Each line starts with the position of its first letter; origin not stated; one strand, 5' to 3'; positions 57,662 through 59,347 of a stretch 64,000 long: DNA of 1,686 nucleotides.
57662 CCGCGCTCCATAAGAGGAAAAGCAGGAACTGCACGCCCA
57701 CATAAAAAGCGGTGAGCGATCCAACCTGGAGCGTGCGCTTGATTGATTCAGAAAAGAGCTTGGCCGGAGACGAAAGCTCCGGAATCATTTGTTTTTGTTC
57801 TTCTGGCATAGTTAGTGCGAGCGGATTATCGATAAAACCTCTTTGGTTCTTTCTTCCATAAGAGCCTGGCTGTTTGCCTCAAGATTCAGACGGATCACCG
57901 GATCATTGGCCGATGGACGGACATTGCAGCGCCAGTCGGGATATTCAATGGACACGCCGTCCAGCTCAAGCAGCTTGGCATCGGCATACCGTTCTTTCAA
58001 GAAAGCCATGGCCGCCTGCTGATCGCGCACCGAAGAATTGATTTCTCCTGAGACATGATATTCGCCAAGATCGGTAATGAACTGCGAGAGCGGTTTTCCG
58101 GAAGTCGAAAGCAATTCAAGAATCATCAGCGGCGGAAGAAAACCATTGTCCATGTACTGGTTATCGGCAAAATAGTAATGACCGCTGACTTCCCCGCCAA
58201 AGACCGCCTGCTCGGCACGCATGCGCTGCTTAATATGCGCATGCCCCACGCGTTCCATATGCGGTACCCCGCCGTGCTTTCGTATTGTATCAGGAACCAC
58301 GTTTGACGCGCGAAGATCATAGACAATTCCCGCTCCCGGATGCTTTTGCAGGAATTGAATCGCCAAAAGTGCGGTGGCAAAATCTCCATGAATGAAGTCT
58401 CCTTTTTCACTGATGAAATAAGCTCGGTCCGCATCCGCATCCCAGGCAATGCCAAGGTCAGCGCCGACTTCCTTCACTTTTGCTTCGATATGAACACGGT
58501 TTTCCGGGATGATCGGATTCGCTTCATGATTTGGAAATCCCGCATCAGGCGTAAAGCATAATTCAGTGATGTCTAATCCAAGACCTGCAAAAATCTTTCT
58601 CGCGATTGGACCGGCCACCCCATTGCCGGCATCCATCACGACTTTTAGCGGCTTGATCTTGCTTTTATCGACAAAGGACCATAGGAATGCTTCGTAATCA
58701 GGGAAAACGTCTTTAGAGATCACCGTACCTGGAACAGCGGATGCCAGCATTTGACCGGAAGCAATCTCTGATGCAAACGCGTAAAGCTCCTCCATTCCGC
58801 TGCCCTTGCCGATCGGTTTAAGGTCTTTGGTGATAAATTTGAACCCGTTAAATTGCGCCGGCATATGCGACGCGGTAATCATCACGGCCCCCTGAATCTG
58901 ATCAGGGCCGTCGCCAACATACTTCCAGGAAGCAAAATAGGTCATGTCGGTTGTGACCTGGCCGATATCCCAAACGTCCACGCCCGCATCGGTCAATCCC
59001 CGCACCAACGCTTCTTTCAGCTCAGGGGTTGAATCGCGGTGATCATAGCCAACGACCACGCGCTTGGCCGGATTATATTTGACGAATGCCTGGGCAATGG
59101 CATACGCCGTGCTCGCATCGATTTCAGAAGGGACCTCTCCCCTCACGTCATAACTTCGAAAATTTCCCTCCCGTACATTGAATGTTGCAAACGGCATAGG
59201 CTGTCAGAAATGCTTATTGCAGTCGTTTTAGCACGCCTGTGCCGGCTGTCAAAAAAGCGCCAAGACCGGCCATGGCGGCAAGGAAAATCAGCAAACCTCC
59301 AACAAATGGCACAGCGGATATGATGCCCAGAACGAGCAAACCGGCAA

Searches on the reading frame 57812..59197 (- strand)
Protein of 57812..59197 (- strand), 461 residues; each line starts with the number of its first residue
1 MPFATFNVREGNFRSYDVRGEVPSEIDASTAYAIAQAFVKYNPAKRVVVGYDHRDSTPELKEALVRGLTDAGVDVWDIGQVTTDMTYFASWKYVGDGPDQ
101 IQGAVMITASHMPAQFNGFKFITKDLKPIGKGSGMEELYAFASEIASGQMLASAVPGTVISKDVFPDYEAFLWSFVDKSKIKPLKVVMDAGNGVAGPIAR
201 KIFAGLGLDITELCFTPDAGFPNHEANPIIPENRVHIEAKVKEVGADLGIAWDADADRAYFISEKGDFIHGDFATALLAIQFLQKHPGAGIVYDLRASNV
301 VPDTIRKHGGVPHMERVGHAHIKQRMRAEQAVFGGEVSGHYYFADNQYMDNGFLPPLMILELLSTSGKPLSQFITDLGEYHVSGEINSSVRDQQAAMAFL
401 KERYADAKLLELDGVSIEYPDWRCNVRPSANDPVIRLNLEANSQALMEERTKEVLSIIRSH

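Call 19: search_protein_families(library=ncbifam, proteins=[window:57812-59197:-], max_evalue=1e-10)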
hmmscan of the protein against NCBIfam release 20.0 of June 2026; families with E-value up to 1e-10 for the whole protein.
window:57812-59197:- (461 aa): 5 families
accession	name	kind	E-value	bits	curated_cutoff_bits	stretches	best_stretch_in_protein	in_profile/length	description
NF007088.0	PRK09542.1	equivalog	1.3e-121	406.8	618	1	13-460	12-455/456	phosphomannomutase/phosphoglucomutase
NF011943.0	PRK15414.1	subfamily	4.3e-98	329.3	801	1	12-458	6-454/456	phosphomannomutase CpsG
TIGR03990.1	Arch_GlmM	equivalog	2.9e-97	326.4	439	1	13-457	4-443/444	phosphoglucosamine mutase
NF046027.1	PhglucPhmanMutPgmG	equivalog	1.2e-79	268.2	600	1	9-453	6-445/460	phosphoglucomutase/phosphomannomutase PgmG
TIGR01455.1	glmM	equivalog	5.5e-52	176.9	447.55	1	30-459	23-441/442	phosphoglucosamine mutase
